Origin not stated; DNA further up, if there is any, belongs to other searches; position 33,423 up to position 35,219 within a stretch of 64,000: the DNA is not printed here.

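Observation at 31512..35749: Head-of-operon module: Rex-like regulator, B12 radical SAM enzyme, geranylgeranyl-reductase homolog and the priming phosphoglycosyltransferase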

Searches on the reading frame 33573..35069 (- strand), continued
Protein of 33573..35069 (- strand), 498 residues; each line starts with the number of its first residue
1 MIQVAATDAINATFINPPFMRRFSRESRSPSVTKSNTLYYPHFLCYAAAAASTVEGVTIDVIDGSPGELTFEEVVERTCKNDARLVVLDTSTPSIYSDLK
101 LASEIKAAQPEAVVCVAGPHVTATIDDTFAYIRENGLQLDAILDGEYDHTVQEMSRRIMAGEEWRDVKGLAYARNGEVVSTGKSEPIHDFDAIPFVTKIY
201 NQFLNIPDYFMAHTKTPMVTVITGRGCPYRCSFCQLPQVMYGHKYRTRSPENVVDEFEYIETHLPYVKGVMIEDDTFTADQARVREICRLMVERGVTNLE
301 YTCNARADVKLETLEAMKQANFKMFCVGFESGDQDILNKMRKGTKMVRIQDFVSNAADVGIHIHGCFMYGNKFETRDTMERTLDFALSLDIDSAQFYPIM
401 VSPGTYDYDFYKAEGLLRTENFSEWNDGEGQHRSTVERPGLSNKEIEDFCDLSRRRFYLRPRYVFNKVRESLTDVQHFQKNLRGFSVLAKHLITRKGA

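Call 31: search_protein_families(library=ncbifam, proteins=[L001:9484-10500:+, L007:3863-4906:+, L008:8907-9815:+, L005:4122-5102:+], max_evalue=0.00001)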
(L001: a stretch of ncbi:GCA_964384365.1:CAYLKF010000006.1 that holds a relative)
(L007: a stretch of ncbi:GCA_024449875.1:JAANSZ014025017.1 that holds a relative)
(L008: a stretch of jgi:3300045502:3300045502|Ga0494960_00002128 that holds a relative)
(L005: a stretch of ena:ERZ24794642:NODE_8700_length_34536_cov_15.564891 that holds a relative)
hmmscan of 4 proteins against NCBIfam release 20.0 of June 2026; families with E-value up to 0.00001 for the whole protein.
L001:9484-10500:+ (338 aa): 13 families
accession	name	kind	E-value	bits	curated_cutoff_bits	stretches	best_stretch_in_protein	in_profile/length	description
TIGR03111.1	glyc2_xrt_Gpos1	hypoth_equivalog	1.8e-18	66.6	363.95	1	7-117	51-158/439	TIGR03111 family XrtG-associated glycosyltransferase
NF041875.1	EPS_EpsD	equivalog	5.7e-15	55.5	370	1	7-246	1-238/325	exopolysaccharide biosynthesis glycosyltransferase EpsD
TIGR03965.1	mycofact_glyco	equivalog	1e-14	54.3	280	1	7-262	76-325/467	mycofactocin biosynthesis glycosyltransferase MftF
TIGR04283.1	glyco_like_mftF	equivalog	7.4e-14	51.9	182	1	7-211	1-182/221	TIGR04283 family arsenosugar biosynthesis glycosyltransferase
TIGR03937.1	PgaC_IcaA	equivalog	1.7e-12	47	422.3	1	7-102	47-137/407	poly-beta-1,6-N-acetyl-D-glucosamine synthase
NF045692.1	OglycostaseCruG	equivalog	5.7e-12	45.3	600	1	7-121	43-158/386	2'-O-glycosyltransferase CruG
NF038302.1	EPS_HpsE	equivalog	1.3e-09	37.5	300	1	7-110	3-106/307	hormogonium polysaccharide biosynthesis glycosyltransferase HpsE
NF047683.1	TeichurnBiosyTuaG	equivalog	9.5e-09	35.3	400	1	7-111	8-107/252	teichuronic acid biosynthesis protein TuaG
TIGR03469.1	HpnB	hypoth_equivalog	7.9e-08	31.7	379.25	1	7-122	46-167/386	hopene-associated glycosyltransferase HpnB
NF053739.1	GlytfEpsEBac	equivalog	1.2e-07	31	450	1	7-99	3-91/265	glycosyltransferase EpsE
NF050050.1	ProtGlycPglI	equivalog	1.4e-07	31.2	500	1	7-113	4-106/306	GalNAc(5)-diNAcBac-PP-undecaprenol beta-1,3-glucosyltransferase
TIGR04182.1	glyco_TIGR04182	equivalog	2.6e-07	30.3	325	1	7-117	2-99/293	S-layer glycoprotein N-glycosyltransferase AglJ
NF007482.0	PRK10073.1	equivalog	6.1e-07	28.7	423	1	7-102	8-97/334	glycosyltransferase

L007:3863-4906:+ (347 aa): 21 families
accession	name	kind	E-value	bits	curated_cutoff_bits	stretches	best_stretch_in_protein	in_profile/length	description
NF041875.1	EPS_EpsD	equivalog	2e-38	132.6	370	1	28-254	2-237/325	exopolysaccharide biosynthesis glycosyltransferase EpsD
TIGR03965.1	mycofact_glyco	equivalog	3.9e-38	131.5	280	1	24-256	73-312/467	mycofactocin biosynthesis glycosyltransferase MftF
NF007482.0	PRK10073.1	equivalog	5.8e-23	81.4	423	1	22-129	3-113/334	glycosyltransferase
TIGR04283.1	glyco_like_mftF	equivalog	4.9e-22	78.6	182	1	28-221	2-183/221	TIGR04283 family arsenosugar biosynthesis glycosyltransferase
TIGR03937.1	PgaC_IcaA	equivalog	1.3e-19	70.5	422.3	1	23-247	43-275/407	poly-beta-1,6-N-acetyl-D-glucosamine synthase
NF047683.1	TeichurnBiosyTuaG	equivalog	6.8e-13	48.8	400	1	26-164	7-150/252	teichuronic acid biosynthesis protein TuaG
TIGR03111.1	glyc2_xrt_Gpos1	hypoth_equivalog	9.6e-13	47.7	363.95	1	26-144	50-174/439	TIGR03111 family XrtG-associated glycosyltransferase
NF041394.1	GtaseAglG_Halo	equivalog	3.7e-11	42.8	440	1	38-227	16-218/304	glucosyl-dolichyl phosphate glucuronosyltransferase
NF053739.1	GlytfEpsEBac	equivalog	7e-11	41.6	450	1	27-203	3-181/265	glycosyltransferase EpsE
NF010496.0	PRK13915.1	equivalog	7.2e-11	41.7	262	1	23-140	29-156/307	glucosyl-3-phosphoglycerate synthase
NF038302.1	EPS_HpsE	equivalog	1.2e-10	40.9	300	1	28-127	4-112/307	hormogonium polysaccharide biosynthesis glycosyltransferase HpsE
TIGR04182.1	glyco_TIGR04182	equivalog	2.2e-08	33.8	325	1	57-175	28-149/293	S-layer glycoprotein N-glycosyltransferase AglJ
NF007986.1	PRK10714.1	equivalog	2.9e-08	33.1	529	1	26-157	7-144/316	undecaprenyl-phosphate 4-deoxy-4-formamido-L-arabinose transferase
NF050050.1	ProtGlycPglI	equivalog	3.2e-08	33.3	500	1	27-183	4-165/306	GalNAc(5)-diNAcBac-PP-undecaprenol beta-1,3-glucosyltransferase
NF038299.1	EPS_HpsN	equivalog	6.5e-08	31.9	425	1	27-137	3-117/317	hormogonium polysaccharide biosynthesis glycosyltransferase HpsN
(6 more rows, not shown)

L008:8907-9815:+ (302 aa): 12 families
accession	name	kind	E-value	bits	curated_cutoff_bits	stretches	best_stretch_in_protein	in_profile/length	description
NF041875.1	EPS_EpsD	equivalog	1.8e-36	126.2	370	1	2-216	22-245/325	exopolysaccharide biosynthesis glycosyltransferase EpsD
TIGR03965.1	mycofact_glyco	equivalog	2.7e-34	118.9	280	1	8-219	102-321/467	mycofactocin biosynthesis glycosyltransferase MftF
TIGR03937.1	PgaC_IcaA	equivalog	3.3e-22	79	422.3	1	9-192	73-264/407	poly-beta-1,6-N-acetyl-D-glucosamine synthase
TIGR04283.1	glyco_like_mftF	equivalog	5.6e-16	58.8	182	1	5-169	23-177/221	TIGR04283 family arsenosugar biosynthesis glycosyltransferase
NF007482.0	PRK10073.1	equivalog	4.4e-13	48.9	423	1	9-71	34-100/334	glycosyltransferase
NF041394.1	GtaseAglG_Halo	equivalog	5e-13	49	440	1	9-180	31-217/304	glucosyl-dolichyl phosphate glucuronosyltransferase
NF038302.1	EPS_HpsE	equivalog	2.1e-08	33.5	300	1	11-92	34-122/307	hormogonium polysaccharide biosynthesis glycosyltransferase HpsE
NF041391.1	DPhHxTase_Halo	equivalog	6e-08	31.9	375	1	14-137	27-150/213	dolichyl-phosphate hexose transferase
NF038299.1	EPS_HpsN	equivalog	2.1e-07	30.2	425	0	10-89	30-114/317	hormogonium polysaccharide biosynthesis glycosyltransferase HpsN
TIGR04182.1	glyco_TIGR04182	equivalog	2.8e-07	30.2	325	1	12-92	29-108/293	S-layer glycoprotein N-glycosyltransferase AglJ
NF047683.1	TeichurnBiosyTuaG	equivalog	5.6e-07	29.5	400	1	9-74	34-104/252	teichuronic acid biosynthesis protein TuaG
TIGR01556.1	rhamnosyltran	subfamily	8.1e-07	28.5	200.55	1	3-179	14-201/281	rhamnosyltransferase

L005:4122-5102:+ (326 aa): 23 families
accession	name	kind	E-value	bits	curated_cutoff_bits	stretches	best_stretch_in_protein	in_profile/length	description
NF041875.1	EPS_EpsD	equivalog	5.8e-40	137.7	370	1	4-268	2-275/325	exopolysaccharide biosynthesis glycosyltransferase EpsD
TIGR03965.1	mycofact_glyco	equivalog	4.2e-38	131.4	280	1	3-252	76-332/467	mycofactocin biosynthesis glycosyltransferase MftF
TIGR04283.1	glyco_like_mftF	equivalog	8.3e-25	87.7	182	1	4-192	2-179/221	TIGR04283 family arsenosugar biosynthesis glycosyltransferase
TIGR03937.1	PgaC_IcaA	equivalog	7.5e-23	81.1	422.3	1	3-277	47-314/407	poly-beta-1,6-N-acetyl-D-glucosamine synthase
NF007482.0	PRK10073.1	equivalog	4.5e-21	75.2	423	1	3-99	8-107/334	glycosyltransferase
NF041394.1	GtaseAglG_Halo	equivalog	7.6e-17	61.5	440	1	1-220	1-239/304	glucosyl-dolichyl phosphate glucuronosyltransferase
NF047683.1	TeichurnBiosyTuaG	equivalog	3.4e-16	59.6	400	1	3-139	8-150/252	teichuronic acid biosynthesis protein TuaG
TIGR04182.1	glyco_TIGR04182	equivalog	3.7e-16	59.4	325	1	4-171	3-173/293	S-layer glycoprotein N-glycosyltransferase AglJ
NF038302.1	EPS_HpsE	equivalog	8.2e-14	51.3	300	1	3-99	3-108/307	hormogonium polysaccharide biosynthesis glycosyltransferase HpsE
NF038299.1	EPS_HpsN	equivalog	1.6e-13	50.4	425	1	3-239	3-259/317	hormogonium polysaccharide biosynthesis glycosyltransferase HpsN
NF041391.1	DPhHxTase_Halo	equivalog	2.1e-13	49.7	375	1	9-157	3-149/213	dolichyl-phosphate hexose transferase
NF010496.0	PRK13915.1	equivalog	3.1e-13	49.5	262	1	2-108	32-148/307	glucosyl-3-phosphoglycerate synthase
TIGR03111.1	glyc2_xrt_Gpos1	hypoth_equivalog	6.4e-13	48.3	363.95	1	4-106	52-160/439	TIGR03111 family XrtG-associated glycosyltransferase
TIGR04242.1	nodulat_NodC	equivalog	2.9e-09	36.4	550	1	4-261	51-334/395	chitooligosaccharide synthase NodC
NF050050.1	ProtGlycPglI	equivalog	3.7e-09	36.4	500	1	3-106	4-112/306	GalNAc(5)-diNAcBac-PP-undecaprenol beta-1,3-glucosyltransferase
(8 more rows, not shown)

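Call 32: search_solved_structures(query=window:33573-35069:-, max_evalue=0.00001, show_alignments=0)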
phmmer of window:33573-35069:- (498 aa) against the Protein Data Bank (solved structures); distinct sequences matched with E-value up to 0.00001: 3.
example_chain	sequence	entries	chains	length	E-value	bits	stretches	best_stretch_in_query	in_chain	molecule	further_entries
6fd2_B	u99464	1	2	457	2.5e-15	59.5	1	209-403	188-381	Putative apramycin biosynthetic oxidoreductase 4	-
9ccb_A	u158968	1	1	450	9.9e-12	47.7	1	215-407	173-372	Radical SAM core domain-containing protein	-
9n1b_A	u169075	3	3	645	1.5e-07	33.9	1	105-240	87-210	Radical SAM protein | Radical SAM enzyme CysS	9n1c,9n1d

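Call 43: find_encoding_contigs(protein=P0023, flank=7000, max_places=1)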
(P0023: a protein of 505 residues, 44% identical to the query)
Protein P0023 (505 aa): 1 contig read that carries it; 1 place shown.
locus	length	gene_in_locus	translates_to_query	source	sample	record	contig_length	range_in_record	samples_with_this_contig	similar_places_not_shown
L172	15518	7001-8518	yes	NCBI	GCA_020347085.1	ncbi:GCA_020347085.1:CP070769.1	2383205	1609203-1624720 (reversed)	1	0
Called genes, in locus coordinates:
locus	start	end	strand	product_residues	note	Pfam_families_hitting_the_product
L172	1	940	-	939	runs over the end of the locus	PF00005:ABC_tran (faint), PF02463:SMC_N (faint), PF13191:AAA_16 (faint), PF13555:AAA_29 (faint), PF20703:nSTAND1 (faint), PF17760:UvrA_inter, PF17755:UvrA_DNA-bind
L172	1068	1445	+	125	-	PF01910:Thiamine_BP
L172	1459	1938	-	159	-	PF00149:Metallophos (faint), PF12850:Metallophos_2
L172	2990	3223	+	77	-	PF01455:HupF_HypC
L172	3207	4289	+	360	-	PF01924:HypD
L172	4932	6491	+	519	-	PF13623:SurA_N_2 (faint), PF13624:SurA_N_3 (faint), PF13145:Rotamase_2, PF00639:Rotamase, PF13616:Rotamase_3, PF13145:Rotamase_2, PF00639:Rotamase, PF13616:Rotamase_3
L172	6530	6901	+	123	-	PF07238:PilZ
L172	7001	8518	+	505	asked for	PF02310:B12-binding, PF04055:Radical_SAM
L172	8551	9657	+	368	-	PF00535:Glycos_transf_2, PF10111:Glyco_tranf_2_2, PF13641:Glyco_tranf_2_3, PF13632:Glyco_trans_2_3 (weak)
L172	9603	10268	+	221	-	PF02397:Bac_transf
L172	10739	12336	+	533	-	PF11617:Cu-binding_MopE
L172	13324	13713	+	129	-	-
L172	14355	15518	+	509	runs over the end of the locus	PF00199:Catalase, PF06628:Catalase-rel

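Call 44: find_encoding_contigs(protein=P0068, flank=7000, max_places=1)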
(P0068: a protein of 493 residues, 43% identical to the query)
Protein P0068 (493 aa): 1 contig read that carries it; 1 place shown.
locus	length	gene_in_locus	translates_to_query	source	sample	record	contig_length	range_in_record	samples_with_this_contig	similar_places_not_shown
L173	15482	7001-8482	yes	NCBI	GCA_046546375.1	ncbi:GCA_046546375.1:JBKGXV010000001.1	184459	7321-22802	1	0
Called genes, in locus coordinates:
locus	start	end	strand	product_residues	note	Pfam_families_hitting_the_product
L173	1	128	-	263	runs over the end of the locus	-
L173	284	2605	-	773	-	PF03104:DNA_pol_B_exo1, PF00136:DNA_pol_B, PF03175:DNA_pol_B_2 (weak)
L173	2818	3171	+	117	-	-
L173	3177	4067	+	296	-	PF01551:Peptidase_M23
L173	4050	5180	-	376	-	PF00069:Pkinase, PF07714:PK_Tyr_Ser-Thr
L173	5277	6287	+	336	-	PF01075:Glyco_transf_9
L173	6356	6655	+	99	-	-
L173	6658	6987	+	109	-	PF00085:Thioredoxin, PF13098:Thioredoxin_2, PF13905:Thioredoxin_8 (faint)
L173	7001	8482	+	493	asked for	PF02310:B12-binding, PF04055:Radical_SAM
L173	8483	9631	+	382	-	PF13641:Glyco_tranf_2_3, PF00535:Glycos_transf_2, PF13632:Glyco_trans_2_3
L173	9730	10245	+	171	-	PF01613:Flavin_Reduct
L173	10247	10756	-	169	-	-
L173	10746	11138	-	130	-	-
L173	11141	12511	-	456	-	-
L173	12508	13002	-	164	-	-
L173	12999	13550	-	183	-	PF04350:PilO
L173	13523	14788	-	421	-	PF05137:PilN (weak)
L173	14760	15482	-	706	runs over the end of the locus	PF16344:FecR_C (faint), PF21305:type_II_gspD_N0 (weak), PF07660:STN (weak), PF03958:Secretin_N (weak), PF00263:Secretin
